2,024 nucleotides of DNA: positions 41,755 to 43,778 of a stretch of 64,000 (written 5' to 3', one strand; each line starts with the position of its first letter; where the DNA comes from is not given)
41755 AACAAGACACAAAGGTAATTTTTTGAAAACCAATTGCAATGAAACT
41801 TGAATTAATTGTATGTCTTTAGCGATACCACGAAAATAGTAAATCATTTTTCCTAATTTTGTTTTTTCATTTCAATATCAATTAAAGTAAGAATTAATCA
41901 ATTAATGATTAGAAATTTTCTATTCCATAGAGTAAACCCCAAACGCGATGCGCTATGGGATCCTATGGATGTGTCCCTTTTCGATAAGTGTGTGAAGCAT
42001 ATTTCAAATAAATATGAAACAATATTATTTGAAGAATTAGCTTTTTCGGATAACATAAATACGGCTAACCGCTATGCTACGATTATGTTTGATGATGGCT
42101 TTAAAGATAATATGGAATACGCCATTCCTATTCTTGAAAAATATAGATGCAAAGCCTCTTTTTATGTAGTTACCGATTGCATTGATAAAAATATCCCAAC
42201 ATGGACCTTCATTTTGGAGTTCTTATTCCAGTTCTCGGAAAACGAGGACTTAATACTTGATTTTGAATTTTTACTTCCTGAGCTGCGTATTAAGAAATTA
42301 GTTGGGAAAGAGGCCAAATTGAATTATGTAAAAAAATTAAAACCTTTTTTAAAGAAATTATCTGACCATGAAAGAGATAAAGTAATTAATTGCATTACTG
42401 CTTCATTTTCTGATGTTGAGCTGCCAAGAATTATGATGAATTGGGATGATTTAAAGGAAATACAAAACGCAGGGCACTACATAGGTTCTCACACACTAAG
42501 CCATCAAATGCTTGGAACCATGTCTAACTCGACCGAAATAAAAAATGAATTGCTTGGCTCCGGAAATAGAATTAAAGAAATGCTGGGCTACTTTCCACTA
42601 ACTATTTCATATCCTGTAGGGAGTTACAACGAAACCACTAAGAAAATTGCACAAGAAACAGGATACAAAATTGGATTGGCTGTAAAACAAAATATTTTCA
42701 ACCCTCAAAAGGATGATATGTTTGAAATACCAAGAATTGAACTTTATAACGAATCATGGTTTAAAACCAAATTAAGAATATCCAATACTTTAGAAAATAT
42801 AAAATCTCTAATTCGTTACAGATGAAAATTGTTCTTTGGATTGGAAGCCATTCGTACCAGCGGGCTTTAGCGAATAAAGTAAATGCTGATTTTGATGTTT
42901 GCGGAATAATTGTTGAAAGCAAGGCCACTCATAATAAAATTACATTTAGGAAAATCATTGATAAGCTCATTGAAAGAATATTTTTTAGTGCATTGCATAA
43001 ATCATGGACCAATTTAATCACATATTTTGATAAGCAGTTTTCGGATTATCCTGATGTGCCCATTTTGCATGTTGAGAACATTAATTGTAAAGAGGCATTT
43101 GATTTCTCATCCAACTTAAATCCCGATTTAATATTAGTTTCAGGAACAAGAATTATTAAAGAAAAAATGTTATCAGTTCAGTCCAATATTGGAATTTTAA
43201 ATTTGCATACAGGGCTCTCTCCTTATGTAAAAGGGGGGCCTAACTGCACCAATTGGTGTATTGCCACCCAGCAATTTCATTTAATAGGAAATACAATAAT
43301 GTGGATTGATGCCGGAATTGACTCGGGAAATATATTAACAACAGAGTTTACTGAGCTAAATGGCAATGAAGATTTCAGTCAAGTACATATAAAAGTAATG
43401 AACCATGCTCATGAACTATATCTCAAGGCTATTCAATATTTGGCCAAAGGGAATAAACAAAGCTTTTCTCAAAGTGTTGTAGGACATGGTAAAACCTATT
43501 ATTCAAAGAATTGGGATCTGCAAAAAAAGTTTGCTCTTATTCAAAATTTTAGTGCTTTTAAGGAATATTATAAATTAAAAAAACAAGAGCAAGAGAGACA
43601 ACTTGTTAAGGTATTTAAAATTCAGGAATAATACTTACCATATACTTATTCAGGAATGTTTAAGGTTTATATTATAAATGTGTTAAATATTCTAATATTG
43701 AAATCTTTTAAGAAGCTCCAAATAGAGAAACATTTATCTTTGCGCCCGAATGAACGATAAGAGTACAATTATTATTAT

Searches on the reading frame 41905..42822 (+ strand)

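Call 62: search_protein_families(library=pfam, proteins=[window:41905-42822:+], max_evalue=0.000001)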
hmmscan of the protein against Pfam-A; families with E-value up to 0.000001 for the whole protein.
window:41905-42822:+ (306 aa): 1 family
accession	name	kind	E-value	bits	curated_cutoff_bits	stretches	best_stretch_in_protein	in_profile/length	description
PF01522.26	Polysacc_deac_1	-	1.8e-26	93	23.1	1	52-256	3-123/124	Polysaccharide deacetylase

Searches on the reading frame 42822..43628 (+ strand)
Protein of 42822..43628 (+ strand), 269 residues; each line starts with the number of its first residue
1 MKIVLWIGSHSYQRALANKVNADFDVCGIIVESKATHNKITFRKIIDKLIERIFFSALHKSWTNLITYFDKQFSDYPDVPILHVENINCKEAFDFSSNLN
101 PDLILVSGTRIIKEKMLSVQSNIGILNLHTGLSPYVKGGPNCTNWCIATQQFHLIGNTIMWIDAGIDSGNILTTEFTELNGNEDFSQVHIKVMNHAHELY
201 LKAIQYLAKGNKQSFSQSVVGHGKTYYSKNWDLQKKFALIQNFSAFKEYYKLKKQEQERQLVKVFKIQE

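Call 62: search_protein_families(library=pfam, proteins=[window:42822-43628:+], max_evalue=0.000001)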
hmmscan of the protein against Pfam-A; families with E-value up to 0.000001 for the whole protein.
window:42822-43628:+ (269 aa): 1 family
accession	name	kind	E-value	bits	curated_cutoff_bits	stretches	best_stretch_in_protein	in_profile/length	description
PF00551.24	Formyl_trans_N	-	1.3e-09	38.5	26.1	1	95-204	74-181/181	Formyl transferase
